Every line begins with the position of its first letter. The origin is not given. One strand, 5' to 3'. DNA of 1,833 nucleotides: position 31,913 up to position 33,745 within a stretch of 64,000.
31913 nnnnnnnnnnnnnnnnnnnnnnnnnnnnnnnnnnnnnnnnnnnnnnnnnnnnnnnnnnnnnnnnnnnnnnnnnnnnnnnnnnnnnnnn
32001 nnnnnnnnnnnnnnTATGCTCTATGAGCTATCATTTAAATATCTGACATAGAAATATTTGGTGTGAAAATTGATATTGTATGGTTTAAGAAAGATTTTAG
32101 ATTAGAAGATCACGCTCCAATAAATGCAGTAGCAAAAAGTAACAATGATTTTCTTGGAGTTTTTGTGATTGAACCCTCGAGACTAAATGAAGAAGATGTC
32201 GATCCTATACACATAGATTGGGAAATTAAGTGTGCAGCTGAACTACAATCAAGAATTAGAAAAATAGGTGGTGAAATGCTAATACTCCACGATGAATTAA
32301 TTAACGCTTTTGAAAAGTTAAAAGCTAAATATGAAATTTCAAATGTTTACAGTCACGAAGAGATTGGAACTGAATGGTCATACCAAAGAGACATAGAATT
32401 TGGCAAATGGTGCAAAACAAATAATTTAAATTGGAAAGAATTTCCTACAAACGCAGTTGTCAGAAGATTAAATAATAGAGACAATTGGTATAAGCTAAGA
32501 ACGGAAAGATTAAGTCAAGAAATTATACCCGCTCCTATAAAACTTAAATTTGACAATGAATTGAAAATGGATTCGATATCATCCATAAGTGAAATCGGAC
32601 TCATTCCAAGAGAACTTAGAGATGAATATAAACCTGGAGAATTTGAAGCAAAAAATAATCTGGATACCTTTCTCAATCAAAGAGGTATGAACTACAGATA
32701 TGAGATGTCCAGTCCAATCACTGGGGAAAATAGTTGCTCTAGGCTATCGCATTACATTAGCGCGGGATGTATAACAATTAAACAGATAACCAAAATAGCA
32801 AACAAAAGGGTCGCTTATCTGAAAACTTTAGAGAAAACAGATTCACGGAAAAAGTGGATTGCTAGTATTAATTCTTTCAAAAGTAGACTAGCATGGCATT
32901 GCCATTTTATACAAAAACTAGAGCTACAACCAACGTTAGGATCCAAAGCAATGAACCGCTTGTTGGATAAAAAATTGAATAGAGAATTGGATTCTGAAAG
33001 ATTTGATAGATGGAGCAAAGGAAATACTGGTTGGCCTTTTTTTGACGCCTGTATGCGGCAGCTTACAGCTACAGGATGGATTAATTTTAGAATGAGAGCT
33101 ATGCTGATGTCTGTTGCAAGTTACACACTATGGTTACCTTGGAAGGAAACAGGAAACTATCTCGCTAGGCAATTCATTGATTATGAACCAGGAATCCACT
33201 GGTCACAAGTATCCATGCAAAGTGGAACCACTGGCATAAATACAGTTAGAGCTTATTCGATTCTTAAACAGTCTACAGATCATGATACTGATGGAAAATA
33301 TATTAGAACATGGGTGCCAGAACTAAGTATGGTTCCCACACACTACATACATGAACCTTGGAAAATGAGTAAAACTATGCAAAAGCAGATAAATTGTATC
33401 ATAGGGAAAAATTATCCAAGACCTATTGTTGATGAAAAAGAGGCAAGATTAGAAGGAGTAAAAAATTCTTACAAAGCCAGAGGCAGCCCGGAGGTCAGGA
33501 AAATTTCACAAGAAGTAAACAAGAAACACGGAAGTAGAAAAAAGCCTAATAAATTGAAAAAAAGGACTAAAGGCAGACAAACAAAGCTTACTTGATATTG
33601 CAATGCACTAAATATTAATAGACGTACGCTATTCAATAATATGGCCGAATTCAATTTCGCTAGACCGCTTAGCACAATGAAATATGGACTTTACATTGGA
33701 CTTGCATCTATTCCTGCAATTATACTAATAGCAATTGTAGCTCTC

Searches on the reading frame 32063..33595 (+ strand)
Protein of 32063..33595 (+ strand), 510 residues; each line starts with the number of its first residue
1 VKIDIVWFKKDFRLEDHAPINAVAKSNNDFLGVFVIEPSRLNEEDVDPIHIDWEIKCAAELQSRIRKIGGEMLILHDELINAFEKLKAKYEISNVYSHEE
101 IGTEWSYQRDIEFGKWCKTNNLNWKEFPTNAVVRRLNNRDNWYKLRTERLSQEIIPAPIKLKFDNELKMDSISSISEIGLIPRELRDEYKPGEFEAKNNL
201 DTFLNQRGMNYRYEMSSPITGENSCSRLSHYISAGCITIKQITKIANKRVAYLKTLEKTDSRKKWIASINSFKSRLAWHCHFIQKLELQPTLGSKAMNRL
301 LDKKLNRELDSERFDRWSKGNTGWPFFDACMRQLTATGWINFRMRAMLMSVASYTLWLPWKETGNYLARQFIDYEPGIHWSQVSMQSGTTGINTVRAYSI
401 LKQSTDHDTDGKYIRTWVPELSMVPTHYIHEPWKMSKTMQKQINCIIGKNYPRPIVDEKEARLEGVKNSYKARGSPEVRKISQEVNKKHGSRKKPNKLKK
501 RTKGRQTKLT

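Call 30: search_protein_families(library=pfam, max_evalue=0.001, proteins=[window:32063-33595:+])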
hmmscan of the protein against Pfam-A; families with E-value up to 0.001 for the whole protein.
window:32063-33595:+ (510 aa): 2 families
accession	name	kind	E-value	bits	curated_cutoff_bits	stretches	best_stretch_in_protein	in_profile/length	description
PF03441.19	FAD_binding_7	-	6.6e-63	212.2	27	1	273-464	2-196/203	FAD binding domain of DNA photolyase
PF00875.24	DNA_photolyase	-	8.7e-17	62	26.6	1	5-133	2-129/164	DNA photolyase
